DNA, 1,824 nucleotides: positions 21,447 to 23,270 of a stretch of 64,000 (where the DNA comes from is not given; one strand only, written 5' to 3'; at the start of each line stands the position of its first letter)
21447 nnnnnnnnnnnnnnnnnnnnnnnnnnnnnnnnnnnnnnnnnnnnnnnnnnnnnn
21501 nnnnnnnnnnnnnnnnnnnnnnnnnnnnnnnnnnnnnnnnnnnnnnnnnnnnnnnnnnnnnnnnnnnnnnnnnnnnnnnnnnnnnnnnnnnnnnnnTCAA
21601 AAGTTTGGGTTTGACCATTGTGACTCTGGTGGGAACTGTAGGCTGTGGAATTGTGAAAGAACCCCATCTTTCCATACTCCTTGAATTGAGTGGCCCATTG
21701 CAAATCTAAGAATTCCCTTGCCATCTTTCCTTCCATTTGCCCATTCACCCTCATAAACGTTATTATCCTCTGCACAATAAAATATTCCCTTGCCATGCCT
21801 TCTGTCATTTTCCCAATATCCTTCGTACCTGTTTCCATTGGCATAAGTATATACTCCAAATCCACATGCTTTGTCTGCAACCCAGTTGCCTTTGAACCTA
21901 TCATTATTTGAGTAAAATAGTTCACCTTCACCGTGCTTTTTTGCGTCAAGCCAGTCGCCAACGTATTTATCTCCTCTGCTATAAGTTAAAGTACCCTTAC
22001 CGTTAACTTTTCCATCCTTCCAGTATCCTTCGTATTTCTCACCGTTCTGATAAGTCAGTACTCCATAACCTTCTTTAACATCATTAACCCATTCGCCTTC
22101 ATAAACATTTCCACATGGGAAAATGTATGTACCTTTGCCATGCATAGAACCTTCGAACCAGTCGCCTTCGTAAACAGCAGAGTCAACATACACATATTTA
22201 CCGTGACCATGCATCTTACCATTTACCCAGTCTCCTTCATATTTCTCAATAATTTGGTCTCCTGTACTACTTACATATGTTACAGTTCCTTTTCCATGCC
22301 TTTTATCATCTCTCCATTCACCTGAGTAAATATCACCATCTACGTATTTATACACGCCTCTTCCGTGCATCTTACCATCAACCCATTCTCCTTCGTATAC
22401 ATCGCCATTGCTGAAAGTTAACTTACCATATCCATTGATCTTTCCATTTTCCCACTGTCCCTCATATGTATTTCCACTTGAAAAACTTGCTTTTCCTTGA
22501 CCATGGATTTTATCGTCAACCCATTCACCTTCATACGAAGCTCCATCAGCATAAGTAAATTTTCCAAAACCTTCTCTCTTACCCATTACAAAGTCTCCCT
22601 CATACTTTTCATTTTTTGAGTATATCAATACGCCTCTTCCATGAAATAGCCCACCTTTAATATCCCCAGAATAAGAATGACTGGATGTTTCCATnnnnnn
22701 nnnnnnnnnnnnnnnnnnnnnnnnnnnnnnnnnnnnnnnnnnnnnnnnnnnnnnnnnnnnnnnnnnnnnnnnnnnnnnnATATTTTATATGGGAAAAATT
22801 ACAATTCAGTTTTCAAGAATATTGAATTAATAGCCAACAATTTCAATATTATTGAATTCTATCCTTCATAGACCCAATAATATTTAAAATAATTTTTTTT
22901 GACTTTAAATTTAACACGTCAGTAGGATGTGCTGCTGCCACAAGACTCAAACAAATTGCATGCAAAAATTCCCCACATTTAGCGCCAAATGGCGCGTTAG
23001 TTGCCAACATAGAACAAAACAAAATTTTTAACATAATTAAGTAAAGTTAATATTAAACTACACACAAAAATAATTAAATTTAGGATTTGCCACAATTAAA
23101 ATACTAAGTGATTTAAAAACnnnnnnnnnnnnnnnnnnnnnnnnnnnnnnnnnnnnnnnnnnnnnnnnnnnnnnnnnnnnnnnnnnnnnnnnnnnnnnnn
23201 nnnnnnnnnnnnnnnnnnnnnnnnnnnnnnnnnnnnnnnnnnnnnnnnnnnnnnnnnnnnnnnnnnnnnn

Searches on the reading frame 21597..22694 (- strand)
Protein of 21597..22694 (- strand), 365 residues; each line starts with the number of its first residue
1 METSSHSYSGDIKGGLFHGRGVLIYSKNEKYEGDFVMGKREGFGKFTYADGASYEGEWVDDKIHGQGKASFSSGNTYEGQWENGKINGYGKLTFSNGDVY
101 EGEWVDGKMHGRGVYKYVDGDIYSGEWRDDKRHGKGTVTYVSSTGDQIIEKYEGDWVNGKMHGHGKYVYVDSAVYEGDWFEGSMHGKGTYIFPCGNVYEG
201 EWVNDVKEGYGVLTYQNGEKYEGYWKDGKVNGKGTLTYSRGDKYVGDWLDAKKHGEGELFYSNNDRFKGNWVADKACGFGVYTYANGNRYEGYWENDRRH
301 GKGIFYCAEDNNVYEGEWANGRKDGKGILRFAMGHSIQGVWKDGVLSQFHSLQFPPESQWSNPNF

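Call 11: search_protein_families(library=pfam, proteins=[window:21597-22694:-])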
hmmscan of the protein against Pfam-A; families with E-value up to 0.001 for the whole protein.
window:21597-22694:- (365 aa): 1 family
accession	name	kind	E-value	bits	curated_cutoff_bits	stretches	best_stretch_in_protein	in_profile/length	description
PF02493.26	MORN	-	3.8e-95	306.7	22.5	12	100-121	1-22/23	MORN repeat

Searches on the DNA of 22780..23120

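Call 69: search_rna_families(source=window, start=22780, end=23120, threshold=evalue, max_evalue=1)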
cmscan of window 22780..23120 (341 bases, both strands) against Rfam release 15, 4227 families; matches with E-value up to 1: 0.
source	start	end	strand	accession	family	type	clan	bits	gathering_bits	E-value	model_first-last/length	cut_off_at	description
